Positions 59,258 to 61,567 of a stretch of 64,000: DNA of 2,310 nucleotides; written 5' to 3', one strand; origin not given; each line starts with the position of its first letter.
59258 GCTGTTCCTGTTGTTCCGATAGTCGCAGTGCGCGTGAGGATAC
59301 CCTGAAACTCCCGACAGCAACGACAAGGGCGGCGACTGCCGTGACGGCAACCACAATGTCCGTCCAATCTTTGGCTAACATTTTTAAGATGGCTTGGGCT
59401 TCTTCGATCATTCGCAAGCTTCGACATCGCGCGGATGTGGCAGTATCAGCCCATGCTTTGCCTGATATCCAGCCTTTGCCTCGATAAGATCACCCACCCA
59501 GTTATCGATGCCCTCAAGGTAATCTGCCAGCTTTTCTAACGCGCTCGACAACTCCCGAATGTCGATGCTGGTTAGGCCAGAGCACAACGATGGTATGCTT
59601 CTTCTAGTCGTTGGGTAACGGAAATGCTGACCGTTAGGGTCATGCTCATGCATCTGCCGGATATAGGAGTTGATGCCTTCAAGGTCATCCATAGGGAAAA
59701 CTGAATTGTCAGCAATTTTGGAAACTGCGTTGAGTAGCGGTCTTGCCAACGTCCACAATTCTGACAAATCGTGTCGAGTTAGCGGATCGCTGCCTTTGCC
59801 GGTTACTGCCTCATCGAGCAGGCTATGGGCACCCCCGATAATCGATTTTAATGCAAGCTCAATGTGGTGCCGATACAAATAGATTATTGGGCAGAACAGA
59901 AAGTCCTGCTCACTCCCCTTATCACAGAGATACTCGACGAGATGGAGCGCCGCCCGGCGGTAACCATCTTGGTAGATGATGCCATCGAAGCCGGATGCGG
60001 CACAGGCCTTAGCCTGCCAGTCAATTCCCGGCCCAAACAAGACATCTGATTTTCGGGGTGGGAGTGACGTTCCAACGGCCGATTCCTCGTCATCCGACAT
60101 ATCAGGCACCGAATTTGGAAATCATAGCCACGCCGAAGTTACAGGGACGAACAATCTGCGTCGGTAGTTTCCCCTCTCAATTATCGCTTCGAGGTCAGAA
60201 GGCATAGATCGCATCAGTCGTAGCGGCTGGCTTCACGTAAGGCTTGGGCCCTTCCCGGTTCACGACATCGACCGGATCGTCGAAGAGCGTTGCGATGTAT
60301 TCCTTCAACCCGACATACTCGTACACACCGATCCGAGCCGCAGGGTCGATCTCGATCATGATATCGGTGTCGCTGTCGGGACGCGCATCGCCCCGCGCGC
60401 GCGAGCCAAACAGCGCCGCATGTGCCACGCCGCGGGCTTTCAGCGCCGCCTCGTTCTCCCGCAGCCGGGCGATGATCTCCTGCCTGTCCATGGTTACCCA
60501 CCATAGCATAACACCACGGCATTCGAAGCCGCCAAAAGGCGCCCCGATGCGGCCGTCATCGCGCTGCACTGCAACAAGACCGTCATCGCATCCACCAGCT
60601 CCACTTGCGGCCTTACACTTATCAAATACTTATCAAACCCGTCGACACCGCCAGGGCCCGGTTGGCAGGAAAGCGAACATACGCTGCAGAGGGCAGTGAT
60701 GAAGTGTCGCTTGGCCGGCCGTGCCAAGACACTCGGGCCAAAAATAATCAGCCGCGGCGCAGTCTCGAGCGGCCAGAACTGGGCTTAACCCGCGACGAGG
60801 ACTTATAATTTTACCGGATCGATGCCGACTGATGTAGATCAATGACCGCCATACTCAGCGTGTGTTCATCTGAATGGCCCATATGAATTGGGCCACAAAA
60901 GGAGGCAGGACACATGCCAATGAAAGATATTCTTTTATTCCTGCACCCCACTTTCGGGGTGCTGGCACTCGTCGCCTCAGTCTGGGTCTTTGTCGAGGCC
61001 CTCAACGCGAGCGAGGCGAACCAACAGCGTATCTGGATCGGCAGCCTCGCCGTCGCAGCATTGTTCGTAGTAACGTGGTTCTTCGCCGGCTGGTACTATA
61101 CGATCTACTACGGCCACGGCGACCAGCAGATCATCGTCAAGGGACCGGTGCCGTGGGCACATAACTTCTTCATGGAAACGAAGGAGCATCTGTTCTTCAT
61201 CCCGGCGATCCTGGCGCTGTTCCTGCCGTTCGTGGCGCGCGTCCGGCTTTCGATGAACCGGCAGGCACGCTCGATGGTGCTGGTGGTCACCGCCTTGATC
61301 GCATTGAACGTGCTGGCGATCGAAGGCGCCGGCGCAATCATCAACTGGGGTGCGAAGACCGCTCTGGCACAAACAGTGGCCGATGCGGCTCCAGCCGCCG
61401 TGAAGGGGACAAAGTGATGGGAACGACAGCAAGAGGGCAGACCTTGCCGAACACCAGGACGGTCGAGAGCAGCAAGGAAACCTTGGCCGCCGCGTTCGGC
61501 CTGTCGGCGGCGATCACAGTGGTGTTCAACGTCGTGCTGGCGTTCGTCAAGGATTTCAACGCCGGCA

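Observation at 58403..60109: Three translationally coupled genes of unknown function in a low-GC island: candidate uncharacterised defence/toxin cassette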

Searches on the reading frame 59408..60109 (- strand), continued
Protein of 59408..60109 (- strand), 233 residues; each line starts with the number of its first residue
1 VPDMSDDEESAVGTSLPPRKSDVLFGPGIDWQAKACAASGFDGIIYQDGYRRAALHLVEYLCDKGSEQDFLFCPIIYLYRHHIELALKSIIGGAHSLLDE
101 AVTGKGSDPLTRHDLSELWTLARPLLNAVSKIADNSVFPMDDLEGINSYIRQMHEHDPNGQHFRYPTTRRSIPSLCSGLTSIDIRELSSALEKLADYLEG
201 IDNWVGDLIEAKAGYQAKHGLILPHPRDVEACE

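Call 100: find_encoding_contigs(protein=P0058, flank=5000, max_places=2)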
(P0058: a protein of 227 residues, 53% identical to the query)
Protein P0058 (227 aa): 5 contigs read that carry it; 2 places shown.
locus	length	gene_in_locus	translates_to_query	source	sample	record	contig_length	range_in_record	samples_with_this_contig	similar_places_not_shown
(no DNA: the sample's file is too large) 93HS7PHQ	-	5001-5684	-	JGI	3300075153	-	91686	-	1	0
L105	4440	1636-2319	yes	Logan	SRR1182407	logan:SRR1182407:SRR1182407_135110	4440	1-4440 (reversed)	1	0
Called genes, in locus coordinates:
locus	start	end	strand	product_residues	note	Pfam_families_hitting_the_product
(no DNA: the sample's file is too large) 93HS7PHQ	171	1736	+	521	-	PF02661:Fic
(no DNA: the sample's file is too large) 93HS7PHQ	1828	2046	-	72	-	PF01381:HTH_3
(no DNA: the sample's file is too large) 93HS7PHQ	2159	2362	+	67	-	-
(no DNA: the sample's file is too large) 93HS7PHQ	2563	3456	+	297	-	PF00929:RNase_T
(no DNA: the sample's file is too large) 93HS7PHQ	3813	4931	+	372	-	PF14082:SduA_C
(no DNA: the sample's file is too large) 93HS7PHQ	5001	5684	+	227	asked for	-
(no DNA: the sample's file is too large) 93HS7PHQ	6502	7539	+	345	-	-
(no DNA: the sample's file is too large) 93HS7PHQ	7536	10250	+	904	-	PF00005:ABC_tran, PF03193:RsgA_GTPase (faint), PF13555:AAA_29 (faint), PF00005:ABC_tran, PF13304:AAA_21, PF12679:ABC2_membrane_2, PF12698:ABC2_membrane_3, PF01061:ABC2_membrane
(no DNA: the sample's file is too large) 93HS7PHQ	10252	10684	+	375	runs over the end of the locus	PF12679:ABC2_membrane_2, PF12698:ABC2_membrane_3, PF01061:ABC2_membrane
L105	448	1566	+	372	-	PF14082:SduA_C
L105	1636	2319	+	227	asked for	-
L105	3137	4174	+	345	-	-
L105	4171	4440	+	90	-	?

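Call 101: find_encoding_contigs(protein=P0025, flank=5000, max_places=2)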
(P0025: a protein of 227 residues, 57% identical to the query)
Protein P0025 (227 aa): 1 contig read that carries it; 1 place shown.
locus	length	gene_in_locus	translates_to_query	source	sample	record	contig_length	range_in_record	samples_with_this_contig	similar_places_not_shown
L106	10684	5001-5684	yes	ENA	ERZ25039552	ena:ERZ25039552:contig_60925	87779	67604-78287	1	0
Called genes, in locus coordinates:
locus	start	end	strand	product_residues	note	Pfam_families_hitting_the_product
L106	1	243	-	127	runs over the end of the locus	PF01527:HTH_Tnp_1 (weak), PF13384:HTH_23 (weak)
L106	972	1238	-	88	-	-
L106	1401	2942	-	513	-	-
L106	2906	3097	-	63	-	-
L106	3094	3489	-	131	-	PF19953:EACC1 (weak)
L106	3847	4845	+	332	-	PF02899:Phage_int_SAM_1 (weak), PF00589:Phage_integrase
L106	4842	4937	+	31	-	-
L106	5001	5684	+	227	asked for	-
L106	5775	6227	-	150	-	-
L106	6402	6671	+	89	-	-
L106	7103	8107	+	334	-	PF00296:Bac_luciferase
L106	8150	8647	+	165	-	PF01609:DDE_Tnp_1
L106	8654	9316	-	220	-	PF00753:Lactamase_B, PF12706:Lactamase_B_2 (weak), PF23023:Anti-Pycsar_Apyc1 (weak)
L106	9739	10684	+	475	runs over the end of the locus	PF00589:Phage_integrase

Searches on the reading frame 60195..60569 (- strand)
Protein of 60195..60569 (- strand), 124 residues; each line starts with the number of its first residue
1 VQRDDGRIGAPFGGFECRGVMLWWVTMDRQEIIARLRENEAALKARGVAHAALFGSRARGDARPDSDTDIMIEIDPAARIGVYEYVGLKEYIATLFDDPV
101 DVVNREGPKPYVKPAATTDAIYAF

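Call 4: search_protein_families(library=pfam, proteins=[window:60195-60569:-], max_evalue=0.1)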
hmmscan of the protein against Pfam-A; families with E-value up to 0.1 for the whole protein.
window:60195-60569:- (124 aa): 3 families
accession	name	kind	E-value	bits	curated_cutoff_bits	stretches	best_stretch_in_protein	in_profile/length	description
PF01909.29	NTP_transf_2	-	9.2e-12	45.6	21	1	42-119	7-89/93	Nucleotidyltransferase domain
PF18765.7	Polbeta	-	9.9e-10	38.9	26.9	1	46-106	11-70/93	Polymerase beta, Nucleotidyltransferase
PF10127.15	RlaP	-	0.064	13.4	23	1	30-72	3-45/249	RNA repair pathway DNA polymerase beta family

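Call 5: search_protein_families(library=padloc, proteins=[window:60195-60569:-], max_evalue=1)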
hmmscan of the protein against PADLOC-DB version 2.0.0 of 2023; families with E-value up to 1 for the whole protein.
window:60195-60569:- (124 aa): 8 families
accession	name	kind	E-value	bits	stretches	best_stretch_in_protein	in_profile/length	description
PDLC04906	PDC-S09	-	3.1e-19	67.2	1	27-122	1-97/98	-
PDLC04902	PDC-S09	-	5.7e-18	63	1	35-120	8-92/97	-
PDLC04904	PDC-S09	-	1.2e-17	62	1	29-122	3-97/104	-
PDLC04905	PDC-S09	-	1.8e-12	45.5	1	32-116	5-91/101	-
PDLC04903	PDC-S09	-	8.6e-09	33.7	1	29-74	7-52/108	-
PDLC04907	PDC-S09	-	9.5e-09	33.4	1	44-75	23-54/114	-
PDLC04369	PDC-M05A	-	0.00024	18.8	1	34-75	90-130/201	-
PDLC04368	PDC-M05A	-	0.00047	18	1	45-72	104-131/201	-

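Call 6: search_protein_families(library=ncbifam, proteins=[window:60195-60569:-], max_evalue=1)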
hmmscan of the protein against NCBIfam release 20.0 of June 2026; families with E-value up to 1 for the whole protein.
window:60195-60569:- (124 aa): 2 families
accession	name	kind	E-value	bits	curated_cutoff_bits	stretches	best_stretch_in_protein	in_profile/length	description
NF047752.1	MntA_antitoxin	equivalog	5.9e-11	42.2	60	1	47-107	6-64/106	type VII toxin-antitoxin system MntA family adenylyltransferase antitoxin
NF051895.1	anti_phage_HalB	equivalog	4.3e-05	23.2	190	1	52-71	3-22/211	anti-phage Hailong system nucleotidyltransferase HalB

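Call 7: search_protein_families(library=phrogs, proteins=[window:60195-60569:-], max_evalue=1)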
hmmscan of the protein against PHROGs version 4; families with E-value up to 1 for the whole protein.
window:60195-60569:- (124 aa): 3 families
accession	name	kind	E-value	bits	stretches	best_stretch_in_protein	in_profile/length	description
phrog_388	-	DNA, RNA and nucleotide metabolism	0.0047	17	1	38-76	28-66/351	nucleotidyltransferase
phrog_32942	-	unknown function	0.073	13.2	1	47-72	38-63/332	-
phrog_24076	-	unknown function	0.13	12.7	1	52-71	7-26/229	-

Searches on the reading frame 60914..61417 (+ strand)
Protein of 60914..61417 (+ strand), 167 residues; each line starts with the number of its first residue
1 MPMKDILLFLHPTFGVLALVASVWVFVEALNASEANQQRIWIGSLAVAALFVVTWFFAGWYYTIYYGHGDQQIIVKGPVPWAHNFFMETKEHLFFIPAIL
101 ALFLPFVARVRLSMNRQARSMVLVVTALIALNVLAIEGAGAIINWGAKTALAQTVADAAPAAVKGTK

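Call 4: search_protein_families(library=pfam, proteins=[window:60914-61417:+], max_evalue=0.1)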
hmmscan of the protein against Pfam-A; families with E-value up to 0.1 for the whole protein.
window:60914-61417:+ (167 aa): 1 family
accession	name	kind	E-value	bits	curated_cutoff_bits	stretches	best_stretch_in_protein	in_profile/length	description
PF01757.29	Acyl_transf_3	-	0.0066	16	31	1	40-138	79-170/326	Acyltransferase domain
